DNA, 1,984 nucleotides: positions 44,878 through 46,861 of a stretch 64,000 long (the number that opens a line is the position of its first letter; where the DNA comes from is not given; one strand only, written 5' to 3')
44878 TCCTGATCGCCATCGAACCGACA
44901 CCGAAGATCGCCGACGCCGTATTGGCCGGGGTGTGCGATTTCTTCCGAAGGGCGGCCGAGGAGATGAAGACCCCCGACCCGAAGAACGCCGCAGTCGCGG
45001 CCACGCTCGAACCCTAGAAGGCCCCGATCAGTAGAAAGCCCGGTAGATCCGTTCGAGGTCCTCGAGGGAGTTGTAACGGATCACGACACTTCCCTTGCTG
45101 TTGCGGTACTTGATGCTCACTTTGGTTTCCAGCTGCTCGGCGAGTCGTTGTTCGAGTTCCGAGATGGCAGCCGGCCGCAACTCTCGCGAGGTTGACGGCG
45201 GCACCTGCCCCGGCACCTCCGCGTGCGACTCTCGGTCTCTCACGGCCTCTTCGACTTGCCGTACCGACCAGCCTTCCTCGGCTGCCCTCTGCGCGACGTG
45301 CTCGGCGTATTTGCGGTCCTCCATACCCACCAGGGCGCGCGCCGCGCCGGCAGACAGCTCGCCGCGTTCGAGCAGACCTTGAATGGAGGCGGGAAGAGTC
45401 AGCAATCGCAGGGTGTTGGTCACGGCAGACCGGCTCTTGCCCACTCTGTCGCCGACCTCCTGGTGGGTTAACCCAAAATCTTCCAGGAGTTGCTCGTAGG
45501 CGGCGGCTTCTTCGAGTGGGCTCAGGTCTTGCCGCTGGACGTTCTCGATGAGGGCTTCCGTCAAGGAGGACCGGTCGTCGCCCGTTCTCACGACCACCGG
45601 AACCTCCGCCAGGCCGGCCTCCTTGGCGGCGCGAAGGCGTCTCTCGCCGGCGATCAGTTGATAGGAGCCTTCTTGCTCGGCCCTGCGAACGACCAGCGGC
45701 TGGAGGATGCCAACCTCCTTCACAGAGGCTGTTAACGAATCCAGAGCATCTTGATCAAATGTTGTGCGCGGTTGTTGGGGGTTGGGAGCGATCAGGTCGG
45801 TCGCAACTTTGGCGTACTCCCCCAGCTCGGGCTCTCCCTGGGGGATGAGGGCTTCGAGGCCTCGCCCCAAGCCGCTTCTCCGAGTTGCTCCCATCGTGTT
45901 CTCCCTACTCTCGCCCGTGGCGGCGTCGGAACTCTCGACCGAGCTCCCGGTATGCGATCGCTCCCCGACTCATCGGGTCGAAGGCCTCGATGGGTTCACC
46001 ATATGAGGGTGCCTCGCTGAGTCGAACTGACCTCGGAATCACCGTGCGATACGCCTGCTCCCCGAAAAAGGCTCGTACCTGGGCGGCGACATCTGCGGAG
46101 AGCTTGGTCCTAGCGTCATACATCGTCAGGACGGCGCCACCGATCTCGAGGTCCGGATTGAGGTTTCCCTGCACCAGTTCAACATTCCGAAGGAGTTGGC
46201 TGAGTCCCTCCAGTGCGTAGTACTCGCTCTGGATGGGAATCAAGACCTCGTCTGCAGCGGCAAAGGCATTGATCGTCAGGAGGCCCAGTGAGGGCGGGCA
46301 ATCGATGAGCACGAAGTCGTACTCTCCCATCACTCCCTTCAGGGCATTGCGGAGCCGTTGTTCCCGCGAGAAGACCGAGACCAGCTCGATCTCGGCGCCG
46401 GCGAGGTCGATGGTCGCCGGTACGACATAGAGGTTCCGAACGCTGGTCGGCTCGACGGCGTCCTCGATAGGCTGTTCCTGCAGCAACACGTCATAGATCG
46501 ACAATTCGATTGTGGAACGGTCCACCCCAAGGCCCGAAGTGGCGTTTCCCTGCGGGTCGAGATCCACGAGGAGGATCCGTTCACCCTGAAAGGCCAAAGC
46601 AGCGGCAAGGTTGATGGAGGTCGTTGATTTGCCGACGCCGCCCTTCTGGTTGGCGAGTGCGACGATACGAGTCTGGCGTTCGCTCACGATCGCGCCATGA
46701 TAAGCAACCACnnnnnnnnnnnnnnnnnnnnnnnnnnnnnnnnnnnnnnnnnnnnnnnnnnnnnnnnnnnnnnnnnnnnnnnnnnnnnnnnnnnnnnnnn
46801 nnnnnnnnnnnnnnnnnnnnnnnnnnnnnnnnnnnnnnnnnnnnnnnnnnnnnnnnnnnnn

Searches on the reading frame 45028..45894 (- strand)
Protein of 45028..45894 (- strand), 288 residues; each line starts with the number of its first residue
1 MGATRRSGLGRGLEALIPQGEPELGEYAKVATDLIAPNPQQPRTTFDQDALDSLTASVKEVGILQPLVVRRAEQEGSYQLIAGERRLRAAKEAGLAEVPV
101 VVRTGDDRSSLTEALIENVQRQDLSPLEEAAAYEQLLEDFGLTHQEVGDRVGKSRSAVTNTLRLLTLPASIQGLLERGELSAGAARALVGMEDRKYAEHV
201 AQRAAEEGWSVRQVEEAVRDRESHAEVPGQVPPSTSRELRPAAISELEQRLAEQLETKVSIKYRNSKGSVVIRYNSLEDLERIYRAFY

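Call 6: search_protein_families(library=pfam, proteins=[window:45028-45894:-])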
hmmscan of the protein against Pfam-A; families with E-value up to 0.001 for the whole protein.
window:45028-45894:- (288 aa): 4 families
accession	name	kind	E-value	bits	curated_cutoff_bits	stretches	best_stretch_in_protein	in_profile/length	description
PF17762.8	HTH_ParB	-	7.7e-36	122.8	22.6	1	122-221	1-100/102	ParB HTH domain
PF02195.25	ParB_N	-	9.4e-32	109.4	26.3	1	29-120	5-95/95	ParB N-terminal domain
PF23552.2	ParB_C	-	2.6e-13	49.7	23.8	1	242-285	3-47/50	ParB dimerisation domain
PF13384.12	HTH_23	-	0.00074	19.7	24.6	0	136-164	13-40/50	Homeodomain-like domain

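Call 11: find_encoding_contigs(protein=window:45028-45894:-, flank=10000, max_places=6)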
Protein window:45028-45894:- (288 aa): 22 contigs read that carry it; 6 places shown.
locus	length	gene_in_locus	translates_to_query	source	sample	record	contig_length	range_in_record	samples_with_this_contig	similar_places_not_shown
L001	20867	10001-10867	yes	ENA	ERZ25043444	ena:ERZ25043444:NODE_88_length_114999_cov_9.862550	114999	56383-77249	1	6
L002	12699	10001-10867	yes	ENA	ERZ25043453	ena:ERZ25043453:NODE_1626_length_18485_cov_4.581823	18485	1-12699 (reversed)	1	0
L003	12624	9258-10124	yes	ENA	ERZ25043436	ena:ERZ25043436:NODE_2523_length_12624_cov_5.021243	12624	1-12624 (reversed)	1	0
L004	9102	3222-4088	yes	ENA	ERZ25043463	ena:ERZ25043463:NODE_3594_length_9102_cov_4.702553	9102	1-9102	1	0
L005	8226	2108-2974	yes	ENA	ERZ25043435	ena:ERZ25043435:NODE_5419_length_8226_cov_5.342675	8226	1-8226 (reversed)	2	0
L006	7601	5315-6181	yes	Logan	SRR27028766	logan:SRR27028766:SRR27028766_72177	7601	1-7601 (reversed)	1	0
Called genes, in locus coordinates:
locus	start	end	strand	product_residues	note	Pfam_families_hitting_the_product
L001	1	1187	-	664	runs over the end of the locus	PF02518:HATPase_c, PF00204:DNA_gyraseB, PF01751:Toprim, PF00986:DNA_gyraseB_C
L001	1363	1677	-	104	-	PF05258:DciA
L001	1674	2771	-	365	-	PF02463:SMC_N, PF13175:AAA_15, PF13476:AAA_23, PF13304:AAA_21 (weak)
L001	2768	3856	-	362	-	PF00712:DNA_pol3_beta, PF02767:DNA_pol3_beta_2 (weak), PF00712:DNA_pol3_beta (weak), PF02767:DNA_pol3_beta_2, PF02768:DNA_pol3_beta_3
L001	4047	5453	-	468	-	PF11638:DnaA_N (weak), PF00308:Bac_DnaA, PF01695:IstB_IS21 (weak), PF08299:Bac_DnaA_C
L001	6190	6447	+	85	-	PF00825:Ribonuclease_P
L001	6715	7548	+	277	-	PF02096:60KD_IMP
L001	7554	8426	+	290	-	PF14804:Jag_N, PF01424:R3H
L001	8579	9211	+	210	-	PF02527:GidB, PF05175:MTS (faint), PF13847:Methyltransf_31 (weak)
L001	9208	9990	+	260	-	PF00142:Fer4_NifH, PF01656:CbiA, PF02374:ArsA_ATPase (weak), PF06564:CBP_BcsQ, PF09140:MipZ, PF10609:ParA, PF13614:AAA_31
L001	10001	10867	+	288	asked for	PF02195:ParB_N, PF17762:HTH_ParB, PF23552:ParB_C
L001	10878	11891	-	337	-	PF01471:PG_binding_1, PF09374:PG_binding_3 (faint), PF01471:PG_binding_1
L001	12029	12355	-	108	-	PF00085:Thioredoxin, PF14595:Thioredoxin_9 (weak), PF13098:Thioredoxin_2 (weak)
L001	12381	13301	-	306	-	PF00890:FAD_binding_2 (faint), PF01266:DAO (faint), PF03486:HI0933_like (faint), PF07992:Pyr_redox_2, PF13738:Pyr_redox_3, PF00070:Pyr_redox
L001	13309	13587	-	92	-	-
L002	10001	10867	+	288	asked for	PF02195:ParB_N, PF17762:HTH_ParB, PF23552:ParB_C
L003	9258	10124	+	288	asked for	PF02195:ParB_N, PF17762:HTH_ParB, PF23552:ParB_C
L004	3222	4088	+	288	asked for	PF02195:ParB_N, PF17762:HTH_ParB, PF23552:ParB_C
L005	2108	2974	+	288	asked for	PF02195:ParB_N, PF17762:HTH_ParB, PF23552:ParB_C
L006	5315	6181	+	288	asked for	PF02195:ParB_N, PF17762:HTH_ParB, PF23552:ParB_C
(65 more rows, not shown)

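Call 13: find_related_loci(query=window:45028-45894:-, collection=genome_contigs, flank=6000)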
Query window:45028-45894:- (288 aa) in genome_contigs; peptide patterns used: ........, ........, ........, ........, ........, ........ (x = any residue, [..] = any of these).
600 stretches matched a pattern (row limit reached: there are more); 175 encode a relative of the query (tblastn E <= 1e-3); the best 80 are kept; 80 distinct loci.
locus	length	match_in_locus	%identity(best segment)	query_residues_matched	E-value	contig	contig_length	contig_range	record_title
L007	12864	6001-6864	91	1-288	4e-169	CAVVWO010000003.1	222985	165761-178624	MAG: uncultured Acidimicrobiia bacterium isolate MFD03551.bin.3.13 genome assembly, contig: contig_17283, whole genome s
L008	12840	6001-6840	59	3-288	1e-102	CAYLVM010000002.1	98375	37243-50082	MAG TPA_asm: uncultured Acidimicrobiaceae bacterium isolate SRP128015_co1_239 genome assembly, contig: NODE_84_length_98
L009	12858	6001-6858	55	3-288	6e-88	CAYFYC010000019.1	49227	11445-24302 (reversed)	MAG TPA_asm: uncultured Acidimicrobiaceae bacterium isolate ERP108616_co2_204 genome assembly, contig: NODE_738_length_4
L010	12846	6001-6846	51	1-284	6e-76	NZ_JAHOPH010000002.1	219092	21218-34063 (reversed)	Salsipaludibacter albus strain AS10 AS10_2, whole genome shotgun sequence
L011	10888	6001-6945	48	5-285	3e-74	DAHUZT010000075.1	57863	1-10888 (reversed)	MAG TPA_asm: Acidimicrobiaceae bacterium isolate clean285 k141_95522, whole genome shotgun sequence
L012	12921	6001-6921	44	3-285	8e-73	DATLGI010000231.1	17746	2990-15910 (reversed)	MAG TPA_asm: Pseudonocardia sp. isolate SMAG_U13610 k141_205251, whole genome shotgun sequence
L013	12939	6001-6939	45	5-283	1e-72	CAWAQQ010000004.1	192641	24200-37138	MAG: uncultured Actinomycetota bacterium isolate MFD02840.bin.2.111 genome assembly, contig: contig_28353, whole genome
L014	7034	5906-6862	43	5-285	8e-72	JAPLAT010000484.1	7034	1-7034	MAG: Pseudonocardiales bacterium isolate LacPavin_0920_WC70_MAG_75_20 LacPavin_0920_WC70_scaffold_897589, whole genome s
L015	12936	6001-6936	44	4-284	9e-72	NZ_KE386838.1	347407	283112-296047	Pseudonocardia spinosispora DSM 44797 G406DRAFT_scaffold00009.9, whole genome shotgun sequence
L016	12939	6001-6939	44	4-285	2e-71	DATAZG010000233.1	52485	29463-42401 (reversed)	MAG TPA_asm: Pseudonocardia sp. isolate SMAG_U5699 k141_799074, whole genome shotgun sequence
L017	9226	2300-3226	43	5-285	8e-71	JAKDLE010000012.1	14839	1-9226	MAG: Pseudonocardia sp. isolate 40_S54 40_S54_NODE_175_length_14839_cov_5.714150, whole genome shotgun sequence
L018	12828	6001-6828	47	15-283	5e-71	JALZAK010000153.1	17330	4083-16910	MAG: Actinomycetota bacterium isolate KAP bin89 SD1490-92_k127_1924128, whole genome shotgun sequence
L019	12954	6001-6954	43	3-283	5e-71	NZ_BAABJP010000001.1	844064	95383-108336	Pseudonocardia eucalypti strain JCM 18303 sequence01, whole genome shotgun sequence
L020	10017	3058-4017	45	4-283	1e-70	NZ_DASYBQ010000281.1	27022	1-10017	MAG: Pseudonocardia sp. isolate SMAG_U4911 k141_3023324, whole genome shotgun sequence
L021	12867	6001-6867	48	10-283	9e-71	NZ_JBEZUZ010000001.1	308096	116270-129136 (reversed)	Streptomyces sp. NPDC035033 NPDC035033_28_G3.ctg-0001, whole genome shotgun sequence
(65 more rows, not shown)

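Call 20: search_solved_structures(query=window:45028-45894:-, max_evalue=1e-10, show_alignments=2)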
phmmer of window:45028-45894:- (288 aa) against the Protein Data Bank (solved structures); distinct sequences matched with E-value up to 1e-10: 13.
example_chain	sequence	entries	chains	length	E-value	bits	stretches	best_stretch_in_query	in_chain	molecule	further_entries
1vz0_A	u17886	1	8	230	8.6e-51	176.3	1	5-223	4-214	Chromosome-partitioning protein Spo0J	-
6sdk_A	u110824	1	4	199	9.3e-47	163.1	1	33-220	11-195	Stage 0 sporulation protein J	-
6t1f_A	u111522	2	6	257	1.8e-46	162.1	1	6-238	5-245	Chromosome-partitioning protein ParB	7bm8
7bnk_A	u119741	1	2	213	1.8e-45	158.9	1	32-233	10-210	ParB family protein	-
7bnr_A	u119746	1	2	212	1e-44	156.4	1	33-233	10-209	ParB family protein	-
7o0n_A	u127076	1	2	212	1e-44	156.4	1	32-233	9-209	ParB family protein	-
4umk_A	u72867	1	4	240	2.2e-41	145.5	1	8-225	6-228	PROBABLE CHROMOSOME-PARTITIONING PROTEIN PARB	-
7ng0_A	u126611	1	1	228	4.5e-40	141.2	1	30-220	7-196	Nucleoid occlusion protein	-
7nfu_A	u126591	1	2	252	8.9e-40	140.2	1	25-220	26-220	Nucleoid occlusion protein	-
7ol9_A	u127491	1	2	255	8.3e-38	133.8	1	13-223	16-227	Nucleoid occlusion protein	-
6s6h_A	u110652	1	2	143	6e-21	78.5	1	114-239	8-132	Chromosome-partitioning protein ParB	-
6y93_A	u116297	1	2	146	1.2e-15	61.2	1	112-229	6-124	Nucleoid occlusion protein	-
8qa8_A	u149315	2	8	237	3.6e-14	56.3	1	30-179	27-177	Transcriptional repressor protein KorB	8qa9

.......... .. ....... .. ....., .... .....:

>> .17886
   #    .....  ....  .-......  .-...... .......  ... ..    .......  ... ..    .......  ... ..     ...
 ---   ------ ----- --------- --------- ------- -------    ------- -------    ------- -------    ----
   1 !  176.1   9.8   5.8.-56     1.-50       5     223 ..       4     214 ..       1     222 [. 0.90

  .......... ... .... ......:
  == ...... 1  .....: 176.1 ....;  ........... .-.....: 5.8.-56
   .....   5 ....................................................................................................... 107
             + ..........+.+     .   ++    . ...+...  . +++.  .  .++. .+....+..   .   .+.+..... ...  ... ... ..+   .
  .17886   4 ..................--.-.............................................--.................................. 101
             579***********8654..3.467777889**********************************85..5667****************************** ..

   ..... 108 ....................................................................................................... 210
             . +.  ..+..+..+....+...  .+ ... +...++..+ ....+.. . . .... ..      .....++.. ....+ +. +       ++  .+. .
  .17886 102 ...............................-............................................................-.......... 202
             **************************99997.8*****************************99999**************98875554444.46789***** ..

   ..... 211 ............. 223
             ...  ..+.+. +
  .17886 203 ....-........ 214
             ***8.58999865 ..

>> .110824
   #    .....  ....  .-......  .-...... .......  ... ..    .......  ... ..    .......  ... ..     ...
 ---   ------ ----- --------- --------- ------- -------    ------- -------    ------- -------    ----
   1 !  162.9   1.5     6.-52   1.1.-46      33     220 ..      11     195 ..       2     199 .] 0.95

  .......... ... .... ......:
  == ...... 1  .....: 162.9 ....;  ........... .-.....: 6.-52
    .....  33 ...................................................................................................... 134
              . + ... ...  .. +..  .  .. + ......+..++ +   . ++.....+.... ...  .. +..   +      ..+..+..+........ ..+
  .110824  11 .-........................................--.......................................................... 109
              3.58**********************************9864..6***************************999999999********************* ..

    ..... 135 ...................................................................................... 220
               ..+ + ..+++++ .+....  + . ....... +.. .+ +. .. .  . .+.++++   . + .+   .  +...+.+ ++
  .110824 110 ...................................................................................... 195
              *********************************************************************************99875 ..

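Call 38: find_related_loci(query=window:45028-45894:-, collection=metagenome_contigs, flank=3000)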
Query window:45028-45894:- (288 aa) in metagenome_contigs; peptide patterns used: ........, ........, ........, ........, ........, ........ (x = any residue, [..] = any of these).
600 stretches matched a pattern (row limit reached: there are more); 173 encode a relative of the query (tblastn E <= 1e-3); the best 80 are kept; 80 distinct loci.
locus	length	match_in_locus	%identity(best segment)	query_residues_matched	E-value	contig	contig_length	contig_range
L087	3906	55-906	68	3-288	3e-128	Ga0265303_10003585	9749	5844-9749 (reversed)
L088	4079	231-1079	67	4-288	2e-126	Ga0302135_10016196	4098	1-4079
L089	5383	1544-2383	59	3-288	6e-103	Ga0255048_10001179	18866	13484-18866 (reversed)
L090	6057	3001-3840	59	3-288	6e-103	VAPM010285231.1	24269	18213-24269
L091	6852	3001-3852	60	3-288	5e-101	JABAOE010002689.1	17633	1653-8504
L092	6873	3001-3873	50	3-284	4e-79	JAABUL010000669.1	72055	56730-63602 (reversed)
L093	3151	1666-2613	45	3-287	2e-74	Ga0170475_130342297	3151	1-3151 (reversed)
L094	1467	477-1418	45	3-285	1e-77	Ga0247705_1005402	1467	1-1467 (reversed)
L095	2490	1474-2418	44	3-287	5e-73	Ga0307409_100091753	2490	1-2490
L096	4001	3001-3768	47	27-287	2e-71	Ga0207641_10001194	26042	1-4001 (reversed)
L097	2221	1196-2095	47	8-283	2e-73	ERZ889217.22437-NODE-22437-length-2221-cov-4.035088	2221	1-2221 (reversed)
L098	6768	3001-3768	47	27-287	2e-71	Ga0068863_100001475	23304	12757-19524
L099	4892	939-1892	43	4-283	4e-71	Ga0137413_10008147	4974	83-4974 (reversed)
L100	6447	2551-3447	44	5-283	7e-71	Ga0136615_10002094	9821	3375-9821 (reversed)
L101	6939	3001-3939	44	4-285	6e-71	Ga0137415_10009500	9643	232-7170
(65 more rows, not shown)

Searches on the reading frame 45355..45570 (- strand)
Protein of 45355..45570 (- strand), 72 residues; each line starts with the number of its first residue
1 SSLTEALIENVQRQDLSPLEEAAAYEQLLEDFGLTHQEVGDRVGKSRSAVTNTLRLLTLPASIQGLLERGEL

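Call 29: search_solved_structures(query=window:45355-45570:-, max_evalue=0.00001, show_alignments=5)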
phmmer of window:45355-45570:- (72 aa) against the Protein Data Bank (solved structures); distinct sequences matched with E-value up to 0.00001: 12.
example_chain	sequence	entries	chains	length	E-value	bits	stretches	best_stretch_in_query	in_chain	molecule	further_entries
1vz0_A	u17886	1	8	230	5.5e-18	67.3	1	3-72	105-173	Chromosome-partitioning protein Spo0J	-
6sdk_A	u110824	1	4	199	5.5e-18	67.3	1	6-71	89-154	Stage 0 sporulation protein J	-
7bnr_A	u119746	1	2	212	7.5e-18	66.8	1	6-71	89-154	ParB family protein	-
7bnk_A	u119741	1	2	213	7.7e-18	66.8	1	6-71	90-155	ParB family protein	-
7o0n_A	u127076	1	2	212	8e-18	66.8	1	6-71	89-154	ParB family protein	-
6s6h_A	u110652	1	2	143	1e-15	60.1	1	6-72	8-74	Chromosome-partitioning protein ParB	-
6t1f_A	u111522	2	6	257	1.7e-15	59.5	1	6-72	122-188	Chromosome-partitioning protein ParB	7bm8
4umk_A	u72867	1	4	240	2.8e-14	55.6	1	6-67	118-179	PROBABLE CHROMOSOME-PARTITIONING PROTEIN PARB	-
7nfu_A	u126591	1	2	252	3.9e-14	55.2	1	4-69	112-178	Nucleoid occlusion protein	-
7ng0_A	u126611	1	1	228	4e-14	55.1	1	4-69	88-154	Nucleoid occlusion protein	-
6y93_A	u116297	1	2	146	1.5e-13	53.3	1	4-66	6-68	Nucleoid occlusion protein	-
7ol9_A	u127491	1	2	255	4e-13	52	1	4-66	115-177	Nucleoid occlusion protein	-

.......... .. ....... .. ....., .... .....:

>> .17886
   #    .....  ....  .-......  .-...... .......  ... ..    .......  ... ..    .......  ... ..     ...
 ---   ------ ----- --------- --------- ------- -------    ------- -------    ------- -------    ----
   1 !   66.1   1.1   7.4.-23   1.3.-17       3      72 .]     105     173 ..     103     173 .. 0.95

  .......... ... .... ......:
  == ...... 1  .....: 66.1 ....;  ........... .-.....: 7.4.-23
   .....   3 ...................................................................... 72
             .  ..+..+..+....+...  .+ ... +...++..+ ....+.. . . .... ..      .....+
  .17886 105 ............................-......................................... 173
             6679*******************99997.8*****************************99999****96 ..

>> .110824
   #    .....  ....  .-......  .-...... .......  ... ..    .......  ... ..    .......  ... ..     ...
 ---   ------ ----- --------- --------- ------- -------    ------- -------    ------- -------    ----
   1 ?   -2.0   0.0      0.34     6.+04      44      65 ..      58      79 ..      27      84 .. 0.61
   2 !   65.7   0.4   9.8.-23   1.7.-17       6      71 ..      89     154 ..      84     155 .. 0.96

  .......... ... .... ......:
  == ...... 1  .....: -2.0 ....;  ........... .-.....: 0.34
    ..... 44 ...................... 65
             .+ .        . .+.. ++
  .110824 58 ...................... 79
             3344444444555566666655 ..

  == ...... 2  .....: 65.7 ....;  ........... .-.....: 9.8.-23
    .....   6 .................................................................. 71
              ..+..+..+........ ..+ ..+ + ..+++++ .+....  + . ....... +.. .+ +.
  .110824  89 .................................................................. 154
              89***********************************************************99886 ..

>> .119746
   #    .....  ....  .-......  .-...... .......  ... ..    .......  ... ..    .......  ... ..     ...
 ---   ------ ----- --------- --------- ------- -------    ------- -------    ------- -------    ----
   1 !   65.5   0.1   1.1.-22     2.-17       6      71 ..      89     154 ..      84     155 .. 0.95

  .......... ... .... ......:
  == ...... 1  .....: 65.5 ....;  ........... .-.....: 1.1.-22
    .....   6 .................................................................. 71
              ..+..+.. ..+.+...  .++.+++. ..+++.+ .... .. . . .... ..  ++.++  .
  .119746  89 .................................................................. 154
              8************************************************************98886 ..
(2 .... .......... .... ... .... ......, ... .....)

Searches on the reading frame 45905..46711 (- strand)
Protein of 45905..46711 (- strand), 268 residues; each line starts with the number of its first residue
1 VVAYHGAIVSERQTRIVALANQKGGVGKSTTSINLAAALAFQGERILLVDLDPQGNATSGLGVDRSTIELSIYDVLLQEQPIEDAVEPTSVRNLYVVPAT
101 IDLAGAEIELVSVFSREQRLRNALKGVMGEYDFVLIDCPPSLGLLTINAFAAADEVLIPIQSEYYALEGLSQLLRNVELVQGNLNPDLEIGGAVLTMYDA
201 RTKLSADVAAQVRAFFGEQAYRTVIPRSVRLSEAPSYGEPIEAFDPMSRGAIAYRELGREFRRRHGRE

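Call 6: search_protein_families(library=pfam, proteins=[window:45905-46711:-])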
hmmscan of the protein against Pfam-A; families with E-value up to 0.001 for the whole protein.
window:45905-46711:- (268 aa): 7 families
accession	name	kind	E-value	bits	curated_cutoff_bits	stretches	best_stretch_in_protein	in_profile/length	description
PF13614.12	AAA_31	-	7.4e-68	228.4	27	1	14-190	1-177/177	AAA domain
PF01656.29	CbiA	-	7.6e-28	97.4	25.4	1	17-241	1-125/125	CobQ/CobB/MinD/ParA nucleotide binding domain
PF09140.17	MipZ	-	2.4e-14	53.7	20.7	1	16-168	2-137/262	ATPase MipZ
PF10609.15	ParA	-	1.9e-11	44.3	27.1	1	15-146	4-127/246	NUBPL iron-transfer P-loop NTPase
PF06564.18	CBP_BcsQ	-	1.1e-10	41.8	21.3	1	16-251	3-223/234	Cellulose biosynthesis protein BcsQ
PF00142.24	Fer4_NifH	-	1.7e-09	38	25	1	22-90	7-72/271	4Fe-4S iron sulfur cluster binding proteins, NifH/frxC family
PF02374.21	ArsA_ATPase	-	1.6e-06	28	24.3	1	22-56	8-42/305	Anion-transporting ATPase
